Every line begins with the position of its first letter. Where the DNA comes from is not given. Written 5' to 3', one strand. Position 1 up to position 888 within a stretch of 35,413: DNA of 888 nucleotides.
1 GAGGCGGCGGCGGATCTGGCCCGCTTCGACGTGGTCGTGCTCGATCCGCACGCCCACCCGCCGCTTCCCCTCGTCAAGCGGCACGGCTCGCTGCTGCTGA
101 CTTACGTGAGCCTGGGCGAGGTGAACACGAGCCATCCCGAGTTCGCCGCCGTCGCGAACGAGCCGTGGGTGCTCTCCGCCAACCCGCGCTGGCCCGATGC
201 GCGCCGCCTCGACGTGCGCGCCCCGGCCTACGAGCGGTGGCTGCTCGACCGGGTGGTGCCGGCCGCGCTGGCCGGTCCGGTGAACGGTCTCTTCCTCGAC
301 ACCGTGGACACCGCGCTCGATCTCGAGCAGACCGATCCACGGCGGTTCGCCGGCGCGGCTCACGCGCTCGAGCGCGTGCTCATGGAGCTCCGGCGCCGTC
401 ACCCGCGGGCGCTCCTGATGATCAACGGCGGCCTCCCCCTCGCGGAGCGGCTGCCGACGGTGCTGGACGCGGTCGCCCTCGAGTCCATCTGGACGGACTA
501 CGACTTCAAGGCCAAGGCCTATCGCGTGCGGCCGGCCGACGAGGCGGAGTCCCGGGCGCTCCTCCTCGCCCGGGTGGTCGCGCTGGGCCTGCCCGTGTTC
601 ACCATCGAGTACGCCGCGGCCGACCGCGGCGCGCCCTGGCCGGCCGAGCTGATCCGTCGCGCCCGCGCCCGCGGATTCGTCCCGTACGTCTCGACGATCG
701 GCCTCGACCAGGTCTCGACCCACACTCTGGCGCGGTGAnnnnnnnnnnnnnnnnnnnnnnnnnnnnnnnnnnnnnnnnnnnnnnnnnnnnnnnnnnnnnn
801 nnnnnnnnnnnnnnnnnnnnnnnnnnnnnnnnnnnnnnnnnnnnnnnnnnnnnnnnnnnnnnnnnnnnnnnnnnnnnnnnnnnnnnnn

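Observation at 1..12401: Complete Pel-type exopolysaccharide locus encoded by nine genes instead of seven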

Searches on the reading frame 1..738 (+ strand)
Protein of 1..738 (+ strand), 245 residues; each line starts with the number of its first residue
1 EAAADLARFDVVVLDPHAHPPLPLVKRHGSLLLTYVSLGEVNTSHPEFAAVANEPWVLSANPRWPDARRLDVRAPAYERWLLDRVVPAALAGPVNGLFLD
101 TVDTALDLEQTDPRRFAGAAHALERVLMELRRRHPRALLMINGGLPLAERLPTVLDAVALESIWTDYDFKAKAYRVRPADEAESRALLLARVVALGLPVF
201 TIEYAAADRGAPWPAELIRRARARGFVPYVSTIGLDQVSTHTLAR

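Call 6: search_protein_families(library=pfam, proteins=[window:1-738:+], max_evalue=0.01)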
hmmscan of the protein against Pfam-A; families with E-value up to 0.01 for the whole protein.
window:1-738:+ (245 aa): 1 family
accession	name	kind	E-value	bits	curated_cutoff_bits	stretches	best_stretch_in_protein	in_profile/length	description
PF03537.19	Glyco_hydro_114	-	3.9e-14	52.9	27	1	7-236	15-228/231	Glycoside-hydrolase family GH114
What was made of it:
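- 1..738 (+): g1, PelA_H: stand-alone endo-alpha-1,4-N-acetylgalactosaminidase-like hydrolase. 5'-truncated by the window edge, with about 45-48 codons including the signal peptide missing. PF03537 E 4e-14 (call 6).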

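Call 8: search_protein_families(library=ncbifam, proteins=[window:1-738:+], max_evalue=0.01)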
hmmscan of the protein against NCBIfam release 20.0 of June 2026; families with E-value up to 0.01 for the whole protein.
window:1-738:+ (245 aa): 1 family
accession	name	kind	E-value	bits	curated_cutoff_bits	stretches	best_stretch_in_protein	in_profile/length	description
TIGR01370.1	TIGR01370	hypoth_equivalog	1.6e-08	33.9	181.25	1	25-237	90-309/315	MJ1477/TM1410 family putative glycoside hydrolase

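Call 11: search_solved_structures(query=window:1-738:+, max_evalue=1, show_alignments=1)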
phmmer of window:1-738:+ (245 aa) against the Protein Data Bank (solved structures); distinct sequences matched with E-value up to 1: 7.
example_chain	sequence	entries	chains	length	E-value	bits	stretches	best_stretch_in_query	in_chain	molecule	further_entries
5tcb_A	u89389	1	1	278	9.8e-24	87.1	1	4-239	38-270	PelA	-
5tsy_A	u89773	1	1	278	8.1e-23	84.1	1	4-239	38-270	PelA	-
9cgy_A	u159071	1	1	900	7.6e-22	80.9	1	4-240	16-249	PelA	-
9ep5_A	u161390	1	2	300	1.9e-07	33.8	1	24-240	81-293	Glycoside-hydrolase family GH114 TIM-barrel domain-containing protein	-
6oz7_A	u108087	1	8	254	0.13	14.6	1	79-130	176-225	Uncharacterized oxidoreductase YohF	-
3t7b_A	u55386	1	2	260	0.59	12.5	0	195-235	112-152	Acetylglutamate kinase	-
7bst_A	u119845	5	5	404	0.6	12.5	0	145-215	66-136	Type-1 restriction enzyme EcoR124II specificity protein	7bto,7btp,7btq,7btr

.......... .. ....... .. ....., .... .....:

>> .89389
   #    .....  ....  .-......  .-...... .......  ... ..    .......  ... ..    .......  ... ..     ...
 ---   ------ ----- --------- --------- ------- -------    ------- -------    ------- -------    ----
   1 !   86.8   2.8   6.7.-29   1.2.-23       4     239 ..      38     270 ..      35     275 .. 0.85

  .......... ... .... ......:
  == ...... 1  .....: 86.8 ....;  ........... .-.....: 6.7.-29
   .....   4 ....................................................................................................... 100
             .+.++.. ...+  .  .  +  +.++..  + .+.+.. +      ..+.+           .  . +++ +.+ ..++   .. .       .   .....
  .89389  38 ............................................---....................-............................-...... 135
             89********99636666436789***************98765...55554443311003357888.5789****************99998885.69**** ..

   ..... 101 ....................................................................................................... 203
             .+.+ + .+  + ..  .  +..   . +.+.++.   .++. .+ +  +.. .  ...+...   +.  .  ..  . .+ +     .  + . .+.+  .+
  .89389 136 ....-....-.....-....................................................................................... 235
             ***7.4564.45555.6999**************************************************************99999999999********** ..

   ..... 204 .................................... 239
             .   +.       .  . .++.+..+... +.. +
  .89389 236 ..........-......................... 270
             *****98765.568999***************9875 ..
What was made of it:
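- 1..738 (+): Matches the PelA hydrolase domain 5tcb at E 1e-23 and aligns to chain residues 16-249 of full-length PelA 9cgy (call 11).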
